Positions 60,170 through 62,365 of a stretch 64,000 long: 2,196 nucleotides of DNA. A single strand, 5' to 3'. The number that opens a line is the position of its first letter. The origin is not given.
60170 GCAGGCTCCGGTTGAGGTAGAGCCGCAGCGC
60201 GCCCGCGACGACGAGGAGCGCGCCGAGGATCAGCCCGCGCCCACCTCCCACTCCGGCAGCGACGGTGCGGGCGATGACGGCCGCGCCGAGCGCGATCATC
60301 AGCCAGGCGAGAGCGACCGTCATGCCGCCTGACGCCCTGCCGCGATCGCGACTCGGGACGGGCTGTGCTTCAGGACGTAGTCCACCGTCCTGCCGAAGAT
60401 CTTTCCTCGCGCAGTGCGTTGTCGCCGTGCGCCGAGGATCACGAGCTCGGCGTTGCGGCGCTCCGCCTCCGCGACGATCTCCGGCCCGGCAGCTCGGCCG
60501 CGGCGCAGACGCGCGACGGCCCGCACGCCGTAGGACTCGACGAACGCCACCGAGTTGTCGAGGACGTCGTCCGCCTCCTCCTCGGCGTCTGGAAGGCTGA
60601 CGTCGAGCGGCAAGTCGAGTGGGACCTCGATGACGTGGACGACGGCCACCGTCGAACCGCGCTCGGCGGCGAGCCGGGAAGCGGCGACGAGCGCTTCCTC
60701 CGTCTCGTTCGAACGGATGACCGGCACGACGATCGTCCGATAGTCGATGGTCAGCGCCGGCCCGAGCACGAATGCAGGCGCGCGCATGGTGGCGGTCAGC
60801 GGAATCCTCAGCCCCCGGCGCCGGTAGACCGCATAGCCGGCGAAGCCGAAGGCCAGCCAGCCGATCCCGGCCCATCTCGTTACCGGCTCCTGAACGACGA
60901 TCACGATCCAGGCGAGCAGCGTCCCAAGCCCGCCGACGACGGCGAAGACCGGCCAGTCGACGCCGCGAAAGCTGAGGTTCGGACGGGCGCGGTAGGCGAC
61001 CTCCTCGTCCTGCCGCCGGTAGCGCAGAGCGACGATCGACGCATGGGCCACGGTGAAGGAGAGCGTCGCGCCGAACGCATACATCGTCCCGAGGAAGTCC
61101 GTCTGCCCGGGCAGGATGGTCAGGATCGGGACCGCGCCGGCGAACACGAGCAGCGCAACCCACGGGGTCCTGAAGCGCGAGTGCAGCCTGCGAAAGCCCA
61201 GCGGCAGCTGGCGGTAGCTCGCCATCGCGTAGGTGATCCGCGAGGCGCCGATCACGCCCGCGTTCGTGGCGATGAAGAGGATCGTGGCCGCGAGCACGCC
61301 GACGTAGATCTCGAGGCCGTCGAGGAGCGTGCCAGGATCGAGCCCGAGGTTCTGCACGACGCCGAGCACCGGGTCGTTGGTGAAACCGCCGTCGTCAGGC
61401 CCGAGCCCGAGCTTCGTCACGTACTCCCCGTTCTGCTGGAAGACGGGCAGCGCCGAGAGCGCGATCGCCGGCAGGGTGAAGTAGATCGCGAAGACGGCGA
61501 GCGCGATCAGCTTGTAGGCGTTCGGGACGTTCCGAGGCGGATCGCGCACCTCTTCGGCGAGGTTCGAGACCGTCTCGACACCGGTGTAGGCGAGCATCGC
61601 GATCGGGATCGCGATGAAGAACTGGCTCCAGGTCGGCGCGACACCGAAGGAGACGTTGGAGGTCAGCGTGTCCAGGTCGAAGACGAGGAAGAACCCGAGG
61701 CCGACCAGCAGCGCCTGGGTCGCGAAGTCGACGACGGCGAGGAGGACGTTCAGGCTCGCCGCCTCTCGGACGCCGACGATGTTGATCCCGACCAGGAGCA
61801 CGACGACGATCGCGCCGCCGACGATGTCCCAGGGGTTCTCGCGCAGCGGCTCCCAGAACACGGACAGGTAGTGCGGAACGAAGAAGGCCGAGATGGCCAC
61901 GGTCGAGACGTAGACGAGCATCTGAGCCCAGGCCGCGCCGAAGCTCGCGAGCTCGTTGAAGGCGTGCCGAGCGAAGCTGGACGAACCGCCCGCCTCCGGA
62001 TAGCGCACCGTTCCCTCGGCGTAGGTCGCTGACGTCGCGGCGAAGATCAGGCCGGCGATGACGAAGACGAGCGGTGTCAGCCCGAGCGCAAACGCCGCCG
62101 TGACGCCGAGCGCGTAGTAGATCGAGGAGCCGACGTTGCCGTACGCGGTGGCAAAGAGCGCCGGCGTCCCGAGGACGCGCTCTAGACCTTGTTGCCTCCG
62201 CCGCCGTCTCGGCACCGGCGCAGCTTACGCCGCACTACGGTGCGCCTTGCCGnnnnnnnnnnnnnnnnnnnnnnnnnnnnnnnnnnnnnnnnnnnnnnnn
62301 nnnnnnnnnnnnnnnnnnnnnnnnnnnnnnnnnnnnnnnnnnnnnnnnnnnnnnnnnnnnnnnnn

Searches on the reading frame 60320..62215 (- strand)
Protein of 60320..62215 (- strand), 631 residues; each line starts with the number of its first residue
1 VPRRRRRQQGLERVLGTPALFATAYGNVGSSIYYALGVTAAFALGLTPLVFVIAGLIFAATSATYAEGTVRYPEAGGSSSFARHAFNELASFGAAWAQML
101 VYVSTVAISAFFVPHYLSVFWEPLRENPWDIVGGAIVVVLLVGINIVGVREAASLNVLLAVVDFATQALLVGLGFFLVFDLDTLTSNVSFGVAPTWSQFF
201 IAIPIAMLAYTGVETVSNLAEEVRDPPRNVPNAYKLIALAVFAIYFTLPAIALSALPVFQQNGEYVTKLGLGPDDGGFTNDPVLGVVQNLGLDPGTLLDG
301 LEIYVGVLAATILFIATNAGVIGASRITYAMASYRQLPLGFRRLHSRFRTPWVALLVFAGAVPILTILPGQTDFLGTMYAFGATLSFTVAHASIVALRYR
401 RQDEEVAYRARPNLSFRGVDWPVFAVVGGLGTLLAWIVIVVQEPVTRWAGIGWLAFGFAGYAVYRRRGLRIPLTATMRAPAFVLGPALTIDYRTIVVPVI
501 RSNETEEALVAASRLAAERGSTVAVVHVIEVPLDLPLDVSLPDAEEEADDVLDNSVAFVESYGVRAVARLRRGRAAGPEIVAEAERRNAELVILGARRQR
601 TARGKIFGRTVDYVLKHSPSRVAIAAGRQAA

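Call 7: search_protein_families(library=pfam, proteins=[window:60320-62215:-])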
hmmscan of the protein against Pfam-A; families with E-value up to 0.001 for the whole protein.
window:60320-62215:- (631 aa): 4 families
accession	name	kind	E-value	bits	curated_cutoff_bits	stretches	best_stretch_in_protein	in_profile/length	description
PF13520.12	AA_permease_2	-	8e-35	121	27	1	15-441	1-403/427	Amino acid permease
PF00324.27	AA_permease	-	1.6e-30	106.7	24.6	1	35-400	18-384/470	Amino acid permease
PF00582.32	Usp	-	3.4e-20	73.5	24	1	492-624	2-139/141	Universal stress protein family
PF01490.24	Aa_trans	-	0.00027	20.2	25.6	1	83-255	76-250/410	Transmembrane amino acid transporter protein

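Call 8: find_related_loci(query=window:60320-62215:-, collection=genome_contigs, flank=4000)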
Query window:60320-62215:- (631 aa) in genome_contigs; peptide patterns used: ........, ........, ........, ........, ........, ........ (x = any residue, [..] = any of these).
600 stretches matched a pattern (row limit reached: there are more); 365 encode a relative of the query (tblastn E <= 1e-3); the best 80 are kept; 80 distinct loci.
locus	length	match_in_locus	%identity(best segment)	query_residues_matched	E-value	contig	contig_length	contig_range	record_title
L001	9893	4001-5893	87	1-631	0e+0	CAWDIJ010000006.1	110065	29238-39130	MAG: uncultured Actinomycetes bacterium isolate MFD04850.bin.2.254 genome assembly, contig: contig_22576, whole genome s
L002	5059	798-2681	82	4-631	0e+0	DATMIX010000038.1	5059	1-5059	MAG TPA_asm: Gaiellaceae bacterium isolate SMAG_U13553 k141_648948, whole genome shotgun sequence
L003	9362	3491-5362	82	8-631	0e+0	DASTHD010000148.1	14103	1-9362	MAG TPA_asm: Gaiellaceae bacterium isolate SMAG_U353 k141_1232370, whole genome shotgun sequence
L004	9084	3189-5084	86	1-631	0e+0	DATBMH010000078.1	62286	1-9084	MAG TPA_asm: Gaiellaceae bacterium isolate SMAG_U3993 k141_395176, whole genome shotgun sequence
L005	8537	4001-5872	82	8-631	0e+0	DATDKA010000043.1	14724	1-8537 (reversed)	MAG TPA_asm: Gaiellaceae bacterium isolate SMAG_U344 k141_1928871, whole genome shotgun sequence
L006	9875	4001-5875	86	8-631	0e+0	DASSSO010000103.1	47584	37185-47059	MAG TPA_asm: Gaiellaceae bacterium isolate SMAG_U517 k141_1048361, whole genome shotgun sequence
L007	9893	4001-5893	92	1-631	0e+0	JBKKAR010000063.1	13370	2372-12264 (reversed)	MAG: Gaiellaceae bacterium isolate swi_bin.307 S1Ck127_14869143_flag_0_multi_31.6404_len_13370, whole genome shotgun seq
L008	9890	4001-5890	75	1-631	0e+0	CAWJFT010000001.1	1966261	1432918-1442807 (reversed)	MAG: uncultured Actinomycetes bacterium isolate MFD09267.bin.1.221 genome assembly, contig: contig_10041, whole genome s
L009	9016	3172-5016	77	10-624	0e+0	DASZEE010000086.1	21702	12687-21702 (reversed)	MAG TPA_asm: Gaiellaceae bacterium isolate SMAG_U6486 k141_575477, whole genome shotgun sequence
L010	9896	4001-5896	77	1-631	0e+0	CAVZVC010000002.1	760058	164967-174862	MAG: uncultured Actinomycetes bacterium isolate MFD02360.bin.2.71 genome assembly, contig: contig_9808, whole genome sho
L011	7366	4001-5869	75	1-624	0e+0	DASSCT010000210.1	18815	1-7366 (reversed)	MAG TPA_asm: Gaiellaceae bacterium isolate SMAG_U929 k141_1143235, whole genome shotgun sequence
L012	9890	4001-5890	75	2-630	0e+0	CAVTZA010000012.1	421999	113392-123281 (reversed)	MAG: uncultured Actinomycetes bacterium isolate MFD09267.bin.2.281 genome assembly, contig: contig_3743, whole genome sh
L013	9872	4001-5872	74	1-624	0e+0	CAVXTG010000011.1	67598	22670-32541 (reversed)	MAG: uncultured Actinomycetes bacterium isolate MFD05454.bin.2.277 genome assembly, contig: contig_88238, whole genome s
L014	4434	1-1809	79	28-631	0e+0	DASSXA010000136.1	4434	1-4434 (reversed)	MAG TPA_asm: Gaiellaceae bacterium isolate SMAG_U638 k141_1021628, whole genome shotgun sequence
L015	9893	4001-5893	78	2-631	0e+0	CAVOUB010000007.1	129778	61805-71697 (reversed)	MAG: uncultured Actinomycetes bacterium isolate MFD10007.bin.1.27 genome assembly, contig: contig_34692, whole genome sh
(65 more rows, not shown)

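Call 76: find_encoding_contigs(protein=window:60320-62215:-, flank=3000, max_places=8)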
Protein window:60320-62215:- (631 aa): no gene with exactly this product is on record in the collection.
